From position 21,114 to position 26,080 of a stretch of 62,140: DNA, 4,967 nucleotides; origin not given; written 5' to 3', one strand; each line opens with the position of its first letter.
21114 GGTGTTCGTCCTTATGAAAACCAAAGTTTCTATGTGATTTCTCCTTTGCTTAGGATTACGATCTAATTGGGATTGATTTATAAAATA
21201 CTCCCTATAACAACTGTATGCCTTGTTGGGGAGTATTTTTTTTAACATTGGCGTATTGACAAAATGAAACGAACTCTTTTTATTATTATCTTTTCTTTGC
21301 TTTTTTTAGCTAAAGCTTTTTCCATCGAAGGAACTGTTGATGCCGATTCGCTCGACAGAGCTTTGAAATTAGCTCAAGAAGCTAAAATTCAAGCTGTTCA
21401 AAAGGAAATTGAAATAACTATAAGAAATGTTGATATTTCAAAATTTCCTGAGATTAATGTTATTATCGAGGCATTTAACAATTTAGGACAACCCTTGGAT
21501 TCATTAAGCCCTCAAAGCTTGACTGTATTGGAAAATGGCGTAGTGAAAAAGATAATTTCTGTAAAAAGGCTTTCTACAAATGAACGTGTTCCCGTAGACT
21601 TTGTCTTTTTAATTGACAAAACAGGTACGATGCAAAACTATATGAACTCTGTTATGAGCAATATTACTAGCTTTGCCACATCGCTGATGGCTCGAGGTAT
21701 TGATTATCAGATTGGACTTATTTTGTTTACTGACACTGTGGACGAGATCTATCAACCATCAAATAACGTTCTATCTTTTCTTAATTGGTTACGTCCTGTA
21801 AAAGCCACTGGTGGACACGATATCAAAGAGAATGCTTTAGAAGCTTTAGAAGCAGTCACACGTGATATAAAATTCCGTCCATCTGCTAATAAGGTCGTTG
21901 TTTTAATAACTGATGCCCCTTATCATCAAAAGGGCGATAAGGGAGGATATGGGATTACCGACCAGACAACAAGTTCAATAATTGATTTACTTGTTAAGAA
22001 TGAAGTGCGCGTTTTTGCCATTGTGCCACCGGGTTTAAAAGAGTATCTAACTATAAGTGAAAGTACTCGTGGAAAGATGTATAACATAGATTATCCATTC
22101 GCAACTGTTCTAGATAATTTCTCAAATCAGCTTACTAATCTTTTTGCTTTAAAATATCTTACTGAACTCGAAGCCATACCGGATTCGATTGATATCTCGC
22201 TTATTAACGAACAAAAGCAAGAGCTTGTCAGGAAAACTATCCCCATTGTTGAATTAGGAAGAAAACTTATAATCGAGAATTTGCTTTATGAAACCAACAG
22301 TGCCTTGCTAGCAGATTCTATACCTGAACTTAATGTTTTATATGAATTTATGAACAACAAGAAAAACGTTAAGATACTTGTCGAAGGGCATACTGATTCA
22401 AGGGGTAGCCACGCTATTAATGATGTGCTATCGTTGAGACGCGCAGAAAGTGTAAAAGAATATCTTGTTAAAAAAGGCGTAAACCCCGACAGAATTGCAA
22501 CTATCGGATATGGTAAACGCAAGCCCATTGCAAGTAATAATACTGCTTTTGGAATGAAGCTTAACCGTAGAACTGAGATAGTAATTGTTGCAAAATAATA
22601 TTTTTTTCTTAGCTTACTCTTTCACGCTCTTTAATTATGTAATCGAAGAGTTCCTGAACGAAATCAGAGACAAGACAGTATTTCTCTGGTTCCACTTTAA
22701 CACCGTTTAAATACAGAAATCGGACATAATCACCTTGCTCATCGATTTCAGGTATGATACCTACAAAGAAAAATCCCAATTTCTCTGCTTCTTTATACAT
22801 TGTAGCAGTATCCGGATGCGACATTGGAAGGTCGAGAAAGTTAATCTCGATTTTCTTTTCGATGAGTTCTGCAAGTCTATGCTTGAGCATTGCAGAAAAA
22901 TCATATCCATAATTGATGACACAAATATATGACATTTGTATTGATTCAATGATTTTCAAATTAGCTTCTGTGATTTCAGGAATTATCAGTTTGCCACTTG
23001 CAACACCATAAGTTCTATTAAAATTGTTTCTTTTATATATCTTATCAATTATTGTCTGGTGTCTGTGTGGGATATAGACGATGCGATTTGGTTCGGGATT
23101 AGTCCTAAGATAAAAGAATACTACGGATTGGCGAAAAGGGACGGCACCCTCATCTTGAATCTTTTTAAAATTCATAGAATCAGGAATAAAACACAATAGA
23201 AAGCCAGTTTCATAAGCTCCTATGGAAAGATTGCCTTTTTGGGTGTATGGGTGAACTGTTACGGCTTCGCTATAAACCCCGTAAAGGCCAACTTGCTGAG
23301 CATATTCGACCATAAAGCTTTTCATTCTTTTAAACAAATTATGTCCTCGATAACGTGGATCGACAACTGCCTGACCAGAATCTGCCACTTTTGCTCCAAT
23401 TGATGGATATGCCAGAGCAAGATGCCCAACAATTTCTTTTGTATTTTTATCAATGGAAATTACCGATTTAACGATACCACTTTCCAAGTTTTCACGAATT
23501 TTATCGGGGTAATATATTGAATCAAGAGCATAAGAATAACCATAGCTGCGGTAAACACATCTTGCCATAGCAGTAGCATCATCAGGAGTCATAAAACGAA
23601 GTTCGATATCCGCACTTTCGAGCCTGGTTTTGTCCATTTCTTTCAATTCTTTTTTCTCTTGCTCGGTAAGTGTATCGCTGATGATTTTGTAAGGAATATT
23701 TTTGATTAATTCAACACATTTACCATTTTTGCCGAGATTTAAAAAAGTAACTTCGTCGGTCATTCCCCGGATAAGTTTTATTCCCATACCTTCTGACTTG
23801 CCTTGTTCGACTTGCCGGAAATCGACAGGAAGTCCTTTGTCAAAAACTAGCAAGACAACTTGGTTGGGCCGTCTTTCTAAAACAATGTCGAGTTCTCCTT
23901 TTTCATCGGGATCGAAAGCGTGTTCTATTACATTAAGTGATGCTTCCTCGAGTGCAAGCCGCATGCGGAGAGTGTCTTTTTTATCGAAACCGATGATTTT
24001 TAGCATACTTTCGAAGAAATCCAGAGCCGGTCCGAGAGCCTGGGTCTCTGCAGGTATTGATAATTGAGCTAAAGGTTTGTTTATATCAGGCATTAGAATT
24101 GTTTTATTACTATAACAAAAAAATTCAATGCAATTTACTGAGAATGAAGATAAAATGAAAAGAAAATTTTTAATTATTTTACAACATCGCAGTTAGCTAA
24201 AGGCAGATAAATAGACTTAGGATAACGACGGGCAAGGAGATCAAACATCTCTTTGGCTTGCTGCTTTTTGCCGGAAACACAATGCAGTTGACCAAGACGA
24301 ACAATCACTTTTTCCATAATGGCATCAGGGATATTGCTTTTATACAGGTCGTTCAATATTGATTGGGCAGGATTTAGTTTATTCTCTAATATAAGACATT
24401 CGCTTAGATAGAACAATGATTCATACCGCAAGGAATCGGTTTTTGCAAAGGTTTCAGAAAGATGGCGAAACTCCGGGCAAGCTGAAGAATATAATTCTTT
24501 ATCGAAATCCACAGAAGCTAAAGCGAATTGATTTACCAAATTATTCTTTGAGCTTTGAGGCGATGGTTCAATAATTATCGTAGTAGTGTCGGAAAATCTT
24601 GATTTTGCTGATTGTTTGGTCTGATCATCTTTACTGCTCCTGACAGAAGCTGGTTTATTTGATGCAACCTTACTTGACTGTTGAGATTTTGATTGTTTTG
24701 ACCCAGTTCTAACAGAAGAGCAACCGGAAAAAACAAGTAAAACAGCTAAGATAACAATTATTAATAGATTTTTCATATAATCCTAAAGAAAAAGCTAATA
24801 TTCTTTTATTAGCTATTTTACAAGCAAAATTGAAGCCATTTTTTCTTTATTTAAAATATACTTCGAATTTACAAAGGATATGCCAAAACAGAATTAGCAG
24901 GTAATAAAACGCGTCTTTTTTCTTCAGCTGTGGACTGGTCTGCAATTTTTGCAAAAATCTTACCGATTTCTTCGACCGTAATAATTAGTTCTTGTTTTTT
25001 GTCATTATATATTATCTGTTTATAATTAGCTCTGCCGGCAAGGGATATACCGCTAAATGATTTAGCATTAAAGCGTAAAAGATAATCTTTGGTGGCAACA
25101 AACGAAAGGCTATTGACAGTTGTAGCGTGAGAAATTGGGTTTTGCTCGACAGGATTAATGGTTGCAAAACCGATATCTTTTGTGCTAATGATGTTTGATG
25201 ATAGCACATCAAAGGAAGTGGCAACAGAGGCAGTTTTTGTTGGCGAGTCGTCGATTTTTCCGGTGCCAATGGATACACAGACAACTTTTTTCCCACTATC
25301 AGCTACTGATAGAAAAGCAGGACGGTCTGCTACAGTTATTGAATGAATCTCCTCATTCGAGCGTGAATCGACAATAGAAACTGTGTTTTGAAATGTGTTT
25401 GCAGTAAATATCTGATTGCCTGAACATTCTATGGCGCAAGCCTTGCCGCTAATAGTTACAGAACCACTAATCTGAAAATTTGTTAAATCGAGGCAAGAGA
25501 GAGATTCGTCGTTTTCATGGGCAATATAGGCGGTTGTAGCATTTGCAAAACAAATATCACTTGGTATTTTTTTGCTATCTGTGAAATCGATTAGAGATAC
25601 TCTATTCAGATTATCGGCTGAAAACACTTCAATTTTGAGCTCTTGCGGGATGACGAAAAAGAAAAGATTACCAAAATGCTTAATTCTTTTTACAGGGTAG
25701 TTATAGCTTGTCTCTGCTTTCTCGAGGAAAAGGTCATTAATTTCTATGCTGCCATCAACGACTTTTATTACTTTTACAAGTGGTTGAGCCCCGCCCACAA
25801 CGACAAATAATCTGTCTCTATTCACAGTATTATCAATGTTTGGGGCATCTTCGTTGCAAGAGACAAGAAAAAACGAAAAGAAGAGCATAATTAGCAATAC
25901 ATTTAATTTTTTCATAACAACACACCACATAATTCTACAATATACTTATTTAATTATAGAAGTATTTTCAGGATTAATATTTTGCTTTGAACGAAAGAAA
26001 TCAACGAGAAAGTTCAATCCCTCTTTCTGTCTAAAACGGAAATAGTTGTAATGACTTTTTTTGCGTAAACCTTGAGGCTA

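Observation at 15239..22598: Orphan GldM-like inner-membrane anchor with two paralogous periplasmic-domain/beta-barrel outer-membrane proteins and a vWA-OmpA peptidoglycan binder: candidate undescribed trans-envelope apparatus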

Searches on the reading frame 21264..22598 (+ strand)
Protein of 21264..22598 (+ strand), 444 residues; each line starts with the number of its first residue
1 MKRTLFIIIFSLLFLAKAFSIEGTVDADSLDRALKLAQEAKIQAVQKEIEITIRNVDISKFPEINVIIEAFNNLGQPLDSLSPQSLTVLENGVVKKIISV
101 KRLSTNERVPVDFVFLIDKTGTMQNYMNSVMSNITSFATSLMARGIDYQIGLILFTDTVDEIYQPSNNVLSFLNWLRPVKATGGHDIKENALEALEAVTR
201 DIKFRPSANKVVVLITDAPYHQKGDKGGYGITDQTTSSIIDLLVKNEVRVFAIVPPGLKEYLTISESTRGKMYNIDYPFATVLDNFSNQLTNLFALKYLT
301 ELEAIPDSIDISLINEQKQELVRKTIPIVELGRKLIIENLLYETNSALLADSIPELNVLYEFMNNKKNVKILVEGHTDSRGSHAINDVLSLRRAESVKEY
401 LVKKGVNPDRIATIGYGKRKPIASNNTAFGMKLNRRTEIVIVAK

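Call 3: search_protein_families(library=pfam, proteins=[window:21264-22598:+], max_evalue=1)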
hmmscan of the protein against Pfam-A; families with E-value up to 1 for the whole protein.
window:21264-22598:+ (444 aa): 7 families
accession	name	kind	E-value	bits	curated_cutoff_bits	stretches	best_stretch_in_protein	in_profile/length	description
PF00691.25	OmpA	-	1.4e-21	77.1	27.2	1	343-434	3-97/98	OmpA family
PF00092.34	VWA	-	6.4e-09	36.7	23.8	1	112-253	1-137/174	von Willebrand factor type A domain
PF13519.12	VWA_2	-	6.6e-09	36.8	27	1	114-218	2-106/107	von Willebrand factor type A domain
PF00362.24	Integrin_beta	-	1.3e-06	28.8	24.8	2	167-230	91-157/248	Integrin beta chain VWA domain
PF25106.1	VWA_4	-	1.3e-06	28.5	27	1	113-274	2-166/169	von Willebrand factor A domain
PF24909.1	vWA_SIBA-E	-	0.014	15.3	27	1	111-223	36-152/284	Integrin beta-like protein A-E, vWA-like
PF05762.20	VWA_CoxE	-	0.12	12.2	26.4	1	97-218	43-159/222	VWA domain containing CoxE-like protein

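Call 4: search_protein_families(library=ncbifam, proteins=[window:21264-22598:+], max_evalue=1)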
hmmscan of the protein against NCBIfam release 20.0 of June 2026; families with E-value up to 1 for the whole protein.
window:21264-22598:+ (444 aa): 44 families (the best 25 are shown)
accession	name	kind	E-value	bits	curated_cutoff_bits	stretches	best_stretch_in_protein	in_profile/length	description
NF053611.1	YiaD_Gzip_OmpA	equivalog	3.8e-31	108.4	175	1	336-441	97-206/206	YiaD family glycine zipper/OmpA-like lipoprotein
NF053613.1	OMP_toxin_LptF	equivalog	1.5e-25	90.3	400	1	337-441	140-245/256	lipotoxin F family OmpA-related lipoprotein LptF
NF053612.1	anchor_PA1041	equivalog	3.5e-24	86.1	250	1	338-441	131-235/236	PA1041 family peptidoglycan-binding anchor lipoprotein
NF033763.1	exchanger_TraB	exception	2.1e-23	82.1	700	1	333-442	387-498/522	outer membrane exchange protein TraB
NF053607.1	CHU_0125_OmpA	equivalog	9.9e-23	80.5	620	1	313-442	504-637/639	CHU_0125 family OmpA-like outer membrane integrity protein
NF045787.1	OmpABordt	equivalog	1.4e-21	77.1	200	1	370-442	118-190/194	outer membrane protein OmpA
TIGR02802.1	Pal_lipo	equivalog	2.6e-21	75.7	125.35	1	348-440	11-103/104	peptidoglycan-associated lipoprotein Pal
NF052230.1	T9SS_PorE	exception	3.2e-21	75.3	600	1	325-422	502-600/648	PorE family type IX secretion system protein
NF053585.1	OMP_LP_YfiB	equivalog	4.4e-21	75.4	128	1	340-443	58-162/163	outer membrane lipoprotein YfiB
NF007804.1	PRK10510.1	equivalog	1.5e-17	63.7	307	1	363-441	138-216/219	OmpA family lipoprotein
NF006541.1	PRK09038.1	equivalog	3.6e-17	62.9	283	1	336-443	139-250/253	flagellar motor protein MotD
TIGR03789.1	pdsO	hypoth_equivalog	5.3e-16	59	152.2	1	339-436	140-238/243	sortase-associated OmpA-like protein PdsO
NF047620.1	FlgprotMotYVib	equivalog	8.4e-16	58.4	400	1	340-439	163-264/271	flagellar protein MotY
TIGR03350.1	type_VI_ompA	equivalog_domain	1.4e-15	57.5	139.8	1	365-441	57-137/137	type VI secretion system protein TssL, long form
NF045788.1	Omp38Acinit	equivalog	2.5e-15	56.4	500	1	341-441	244-346/354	outer membrane protein Omp38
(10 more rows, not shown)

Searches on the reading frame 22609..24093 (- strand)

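Call 8: search_protein_families(library=pfam, proteins=[window:22609-24093:-], max_evalue=0.01)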
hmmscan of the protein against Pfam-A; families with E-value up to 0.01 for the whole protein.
window:22609-24093:- (494 aa): 1 family
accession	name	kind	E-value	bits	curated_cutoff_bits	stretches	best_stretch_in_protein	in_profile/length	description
PF13581.12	HATPase_c_2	-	1.1e-18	67.9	27.4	1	13-131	1-127/127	Histidine kinase-like ATPase domain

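Call 38: search_protein_families(library=ncbifam, proteins=[window:22609-24093:-], max_evalue=0.1)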
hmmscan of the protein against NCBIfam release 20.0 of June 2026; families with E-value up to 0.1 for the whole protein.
window:22609-24093:- (494 aa): 4 families
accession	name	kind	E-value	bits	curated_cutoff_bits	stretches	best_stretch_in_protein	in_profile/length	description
NF003144.0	PRK04069.1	equivalog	2e-08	33.8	145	1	11-133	10-143/161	anti-sigma B factor RsbW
TIGR01924.1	rsbW_low_gc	equivalog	1.3e-05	24.6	155.05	1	28-97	27-96/159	anti-sigma B factor RsbW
TIGR01925.2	spIIAB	equivalog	0.00022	21.1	135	1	37-133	31-136/137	anti-sigma F factor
NF040702.1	ileS_w_GNAT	exception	0.021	12.4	1999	1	151-267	275-392/1100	isoleucine--tRNA ligase, N-acetyltransferase domain-containing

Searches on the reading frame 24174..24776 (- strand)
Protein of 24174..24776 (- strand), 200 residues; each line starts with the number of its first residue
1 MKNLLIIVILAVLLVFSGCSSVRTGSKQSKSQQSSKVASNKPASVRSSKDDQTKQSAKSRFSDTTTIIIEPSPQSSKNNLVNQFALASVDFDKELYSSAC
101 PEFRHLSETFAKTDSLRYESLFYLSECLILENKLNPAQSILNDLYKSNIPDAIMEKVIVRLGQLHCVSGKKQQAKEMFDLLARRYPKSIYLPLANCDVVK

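Call 8: search_protein_families(library=pfam, proteins=[window:24174-24776:-], max_evalue=0.01)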
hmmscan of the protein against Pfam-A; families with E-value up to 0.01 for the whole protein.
window:24174-24776:- (200 aa): 3 families
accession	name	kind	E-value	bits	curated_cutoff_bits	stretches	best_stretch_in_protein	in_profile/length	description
PF13174.12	TPR_6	-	7.6e-06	26.7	26.3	1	159-188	4-33/33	Tetratricopeptide repeat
PF24381.1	DUF7537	-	0.0031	17.5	31.7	1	7-96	4-95/258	Family of unknown function (DUF7537)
PF14559.12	TPR_19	-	0.0054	17.5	25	0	156-188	26-58/68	Tetratricopeptide repeat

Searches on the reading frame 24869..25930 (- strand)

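Call 8: search_protein_families(library=pfam, proteins=[window:24869-25930:-], max_evalue=0.01)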
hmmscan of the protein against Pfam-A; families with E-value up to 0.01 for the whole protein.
window:24869-25930:- (353 aa): 0 families

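Call 38: search_protein_families(library=ncbifam, proteins=[window:24869-25930:-], max_evalue=0.1)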
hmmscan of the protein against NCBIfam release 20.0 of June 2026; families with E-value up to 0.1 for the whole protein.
window:24869-25930:- (353 aa): 6 families
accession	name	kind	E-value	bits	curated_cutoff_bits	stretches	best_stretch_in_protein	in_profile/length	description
TIGR03866.1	PQQ_ABC_repeats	subfamily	1.6e-06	27.4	287.3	1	122-226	42-149/310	PQQ-dependent catabolism-associated beta-propeller protein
TIGR02276.1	beta_rpt_yvtn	repeat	1.9e-06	27.7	27.85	1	170-209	2-41/42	beta-propeller repeat protein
NF052340.1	hydrazine_beta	equivalog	0.00014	21.1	560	1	131-227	86-187/372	hydrazine synthase subunit beta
NF052280.1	7_blade_YncE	equivalog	0.0017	17.2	400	1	132-215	228-312/338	7-bladed beta-propeller protein YncE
NF052342.1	hydrazine_BC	exception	0.0081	14.4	1250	1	132-227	93-193/690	hydrazine synthase subunit beta-gamma fusion subunit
NF038015.2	AztD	exception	0.044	12.5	400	0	167-210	311-354/356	zinc metallochaperone AztD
